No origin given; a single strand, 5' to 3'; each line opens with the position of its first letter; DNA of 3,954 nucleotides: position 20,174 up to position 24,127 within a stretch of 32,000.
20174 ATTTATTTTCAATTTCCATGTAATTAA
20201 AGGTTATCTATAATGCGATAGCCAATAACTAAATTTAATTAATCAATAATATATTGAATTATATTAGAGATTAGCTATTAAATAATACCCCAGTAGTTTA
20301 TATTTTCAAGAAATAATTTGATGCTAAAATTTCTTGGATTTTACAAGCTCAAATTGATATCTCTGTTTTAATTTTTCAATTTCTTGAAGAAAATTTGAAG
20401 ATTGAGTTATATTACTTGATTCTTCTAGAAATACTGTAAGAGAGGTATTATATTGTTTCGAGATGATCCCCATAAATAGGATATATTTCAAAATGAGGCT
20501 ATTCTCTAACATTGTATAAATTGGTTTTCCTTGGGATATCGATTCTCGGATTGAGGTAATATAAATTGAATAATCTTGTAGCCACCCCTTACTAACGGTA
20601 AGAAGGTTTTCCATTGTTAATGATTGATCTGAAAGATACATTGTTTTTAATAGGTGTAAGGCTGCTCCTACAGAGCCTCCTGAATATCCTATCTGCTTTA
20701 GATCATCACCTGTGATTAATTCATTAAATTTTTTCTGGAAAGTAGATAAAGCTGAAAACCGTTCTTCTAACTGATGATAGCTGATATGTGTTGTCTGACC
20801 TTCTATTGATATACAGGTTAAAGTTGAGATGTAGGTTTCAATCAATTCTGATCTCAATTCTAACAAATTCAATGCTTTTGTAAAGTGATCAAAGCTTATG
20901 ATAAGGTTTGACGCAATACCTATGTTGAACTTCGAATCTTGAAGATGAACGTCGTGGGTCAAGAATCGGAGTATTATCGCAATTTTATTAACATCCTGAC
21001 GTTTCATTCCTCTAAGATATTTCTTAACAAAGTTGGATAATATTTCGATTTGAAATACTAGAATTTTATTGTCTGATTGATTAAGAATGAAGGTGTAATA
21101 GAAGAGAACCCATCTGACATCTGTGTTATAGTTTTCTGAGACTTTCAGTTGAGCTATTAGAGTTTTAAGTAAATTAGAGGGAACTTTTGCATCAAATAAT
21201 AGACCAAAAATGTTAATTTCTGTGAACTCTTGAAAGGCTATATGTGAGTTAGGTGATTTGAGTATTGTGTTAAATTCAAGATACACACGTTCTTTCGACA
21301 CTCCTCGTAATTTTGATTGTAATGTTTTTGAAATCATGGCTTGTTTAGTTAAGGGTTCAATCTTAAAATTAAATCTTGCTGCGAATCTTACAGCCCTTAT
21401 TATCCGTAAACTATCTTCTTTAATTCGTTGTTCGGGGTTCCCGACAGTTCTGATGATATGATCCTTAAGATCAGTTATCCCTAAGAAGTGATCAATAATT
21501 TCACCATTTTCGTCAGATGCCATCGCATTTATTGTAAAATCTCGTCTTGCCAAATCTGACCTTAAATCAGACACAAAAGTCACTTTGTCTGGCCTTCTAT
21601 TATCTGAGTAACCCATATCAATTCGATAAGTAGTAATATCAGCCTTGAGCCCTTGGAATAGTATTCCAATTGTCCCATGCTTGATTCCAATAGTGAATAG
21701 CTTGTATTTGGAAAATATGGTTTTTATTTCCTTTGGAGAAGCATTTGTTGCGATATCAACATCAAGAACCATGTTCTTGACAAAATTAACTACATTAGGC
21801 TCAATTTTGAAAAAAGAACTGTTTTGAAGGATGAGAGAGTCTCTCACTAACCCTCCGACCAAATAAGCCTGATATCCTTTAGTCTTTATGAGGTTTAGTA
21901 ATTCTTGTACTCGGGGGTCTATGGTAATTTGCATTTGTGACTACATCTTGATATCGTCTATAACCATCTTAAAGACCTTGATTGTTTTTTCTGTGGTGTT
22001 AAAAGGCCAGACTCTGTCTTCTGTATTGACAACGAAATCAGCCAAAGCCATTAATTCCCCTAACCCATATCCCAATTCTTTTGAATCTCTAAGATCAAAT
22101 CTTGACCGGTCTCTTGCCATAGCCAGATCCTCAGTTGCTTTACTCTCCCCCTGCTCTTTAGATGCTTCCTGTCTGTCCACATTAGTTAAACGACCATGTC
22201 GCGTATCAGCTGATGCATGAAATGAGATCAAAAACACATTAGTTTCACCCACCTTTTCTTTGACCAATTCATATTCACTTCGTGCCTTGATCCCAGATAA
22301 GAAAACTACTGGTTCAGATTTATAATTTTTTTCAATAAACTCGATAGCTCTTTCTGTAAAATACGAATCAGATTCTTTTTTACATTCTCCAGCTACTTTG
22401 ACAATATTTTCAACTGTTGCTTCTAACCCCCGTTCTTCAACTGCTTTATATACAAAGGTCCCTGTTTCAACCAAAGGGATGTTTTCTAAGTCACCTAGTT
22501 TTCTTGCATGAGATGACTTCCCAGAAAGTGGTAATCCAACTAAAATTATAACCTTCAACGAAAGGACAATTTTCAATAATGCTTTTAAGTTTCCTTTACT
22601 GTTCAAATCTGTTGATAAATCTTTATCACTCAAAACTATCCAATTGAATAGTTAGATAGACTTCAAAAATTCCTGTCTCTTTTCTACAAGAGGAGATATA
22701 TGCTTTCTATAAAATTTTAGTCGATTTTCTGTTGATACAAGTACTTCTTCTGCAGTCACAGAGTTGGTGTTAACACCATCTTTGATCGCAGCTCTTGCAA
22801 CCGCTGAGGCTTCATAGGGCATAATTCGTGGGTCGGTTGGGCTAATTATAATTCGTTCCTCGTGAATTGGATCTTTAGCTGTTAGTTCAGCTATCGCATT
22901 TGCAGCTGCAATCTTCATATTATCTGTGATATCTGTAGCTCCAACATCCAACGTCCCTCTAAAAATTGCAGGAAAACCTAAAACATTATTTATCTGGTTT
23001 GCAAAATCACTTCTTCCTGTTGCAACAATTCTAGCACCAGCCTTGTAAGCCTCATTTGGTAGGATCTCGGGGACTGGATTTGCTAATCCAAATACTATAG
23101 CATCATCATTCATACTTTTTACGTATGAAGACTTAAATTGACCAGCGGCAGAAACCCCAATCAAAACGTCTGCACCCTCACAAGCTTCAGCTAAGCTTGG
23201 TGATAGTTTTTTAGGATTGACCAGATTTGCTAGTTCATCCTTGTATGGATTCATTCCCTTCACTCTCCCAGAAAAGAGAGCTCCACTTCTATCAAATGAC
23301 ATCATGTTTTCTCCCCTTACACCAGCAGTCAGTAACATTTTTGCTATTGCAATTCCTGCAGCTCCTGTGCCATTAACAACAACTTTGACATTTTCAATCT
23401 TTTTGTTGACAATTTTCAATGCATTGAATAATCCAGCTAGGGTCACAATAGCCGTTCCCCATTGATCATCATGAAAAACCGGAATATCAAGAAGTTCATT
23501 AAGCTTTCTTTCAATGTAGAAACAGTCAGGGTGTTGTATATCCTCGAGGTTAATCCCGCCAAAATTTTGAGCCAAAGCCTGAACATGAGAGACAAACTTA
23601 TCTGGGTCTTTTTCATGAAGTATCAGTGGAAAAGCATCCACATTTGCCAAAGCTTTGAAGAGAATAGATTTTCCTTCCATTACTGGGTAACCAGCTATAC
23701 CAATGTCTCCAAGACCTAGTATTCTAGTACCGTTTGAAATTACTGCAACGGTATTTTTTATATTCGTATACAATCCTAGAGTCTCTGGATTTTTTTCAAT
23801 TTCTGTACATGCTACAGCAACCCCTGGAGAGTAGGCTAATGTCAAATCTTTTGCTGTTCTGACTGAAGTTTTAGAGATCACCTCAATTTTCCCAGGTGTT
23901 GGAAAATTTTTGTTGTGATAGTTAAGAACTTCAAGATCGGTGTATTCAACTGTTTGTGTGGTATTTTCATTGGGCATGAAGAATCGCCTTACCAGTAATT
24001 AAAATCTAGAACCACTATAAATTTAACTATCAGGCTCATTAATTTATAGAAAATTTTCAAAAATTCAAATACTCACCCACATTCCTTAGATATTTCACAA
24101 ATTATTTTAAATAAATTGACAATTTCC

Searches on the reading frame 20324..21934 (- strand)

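Call 15: search_protein_families(library=pfam, proteins=[window:20324-21934:-], max_evalue=0.001)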
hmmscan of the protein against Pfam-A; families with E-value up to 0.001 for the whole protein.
window:20324-21934:- (536 aa): 2 families
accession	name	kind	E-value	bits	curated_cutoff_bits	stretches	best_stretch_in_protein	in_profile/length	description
PF01743.26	PolyA_pol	-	3.5e-31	108.6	23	1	23-162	1-126/126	Poly A polymerase head domain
PF12627.12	PolyA_pol_RNAbd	-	4.2e-09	36.5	22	1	189-247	1-57/64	Probable RNA and SrmB- binding site of polymerase A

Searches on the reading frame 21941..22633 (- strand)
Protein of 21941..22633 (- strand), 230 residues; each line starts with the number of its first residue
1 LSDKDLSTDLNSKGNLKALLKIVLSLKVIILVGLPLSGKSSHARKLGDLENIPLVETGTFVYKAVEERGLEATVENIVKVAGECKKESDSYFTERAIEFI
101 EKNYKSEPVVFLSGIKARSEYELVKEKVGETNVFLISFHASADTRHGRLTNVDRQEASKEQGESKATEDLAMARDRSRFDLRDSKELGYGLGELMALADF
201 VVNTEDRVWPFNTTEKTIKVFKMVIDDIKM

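Call 15: search_protein_families(library=pfam, proteins=[window:21941-22633:-], max_evalue=0.001)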
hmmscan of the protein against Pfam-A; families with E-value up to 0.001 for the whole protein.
window:21941-22633:- (230 aa): 2 families
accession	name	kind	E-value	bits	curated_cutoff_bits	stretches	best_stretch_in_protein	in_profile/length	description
PF13238.12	AAA_18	-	5.2e-08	33.8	29.4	1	29-160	1-119/128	AAA domain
PF13207.12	AAA_17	-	9.2e-08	32.9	27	1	32-156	1-126/136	AAA domain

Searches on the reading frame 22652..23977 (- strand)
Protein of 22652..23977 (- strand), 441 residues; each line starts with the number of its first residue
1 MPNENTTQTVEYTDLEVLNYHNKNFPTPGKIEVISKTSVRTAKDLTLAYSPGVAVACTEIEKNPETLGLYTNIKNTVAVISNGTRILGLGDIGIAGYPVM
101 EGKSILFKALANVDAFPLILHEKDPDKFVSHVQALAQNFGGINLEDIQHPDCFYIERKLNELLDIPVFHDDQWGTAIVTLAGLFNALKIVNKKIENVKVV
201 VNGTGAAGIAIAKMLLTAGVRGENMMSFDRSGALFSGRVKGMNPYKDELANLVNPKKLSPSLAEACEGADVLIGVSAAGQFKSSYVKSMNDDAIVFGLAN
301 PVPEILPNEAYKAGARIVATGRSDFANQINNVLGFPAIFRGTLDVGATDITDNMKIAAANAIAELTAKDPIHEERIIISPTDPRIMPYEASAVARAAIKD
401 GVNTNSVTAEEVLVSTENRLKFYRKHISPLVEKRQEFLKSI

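Call 15: search_protein_families(library=pfam, proteins=[window:22652-23977:-], max_evalue=0.001)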
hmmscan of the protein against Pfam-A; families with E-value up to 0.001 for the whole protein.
window:22652-23977:- (441 aa): 2 families
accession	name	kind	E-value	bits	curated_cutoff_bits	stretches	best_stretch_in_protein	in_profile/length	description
PF00390.24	malic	-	4.8e-30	105.1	23.1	1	29-159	2-181/182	Malic enzyme, N-terminal domain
PF03949.21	Malic_M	-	4.9e-23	82.2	23.5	1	174-376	3-235/258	Malic enzyme, NAD binding domain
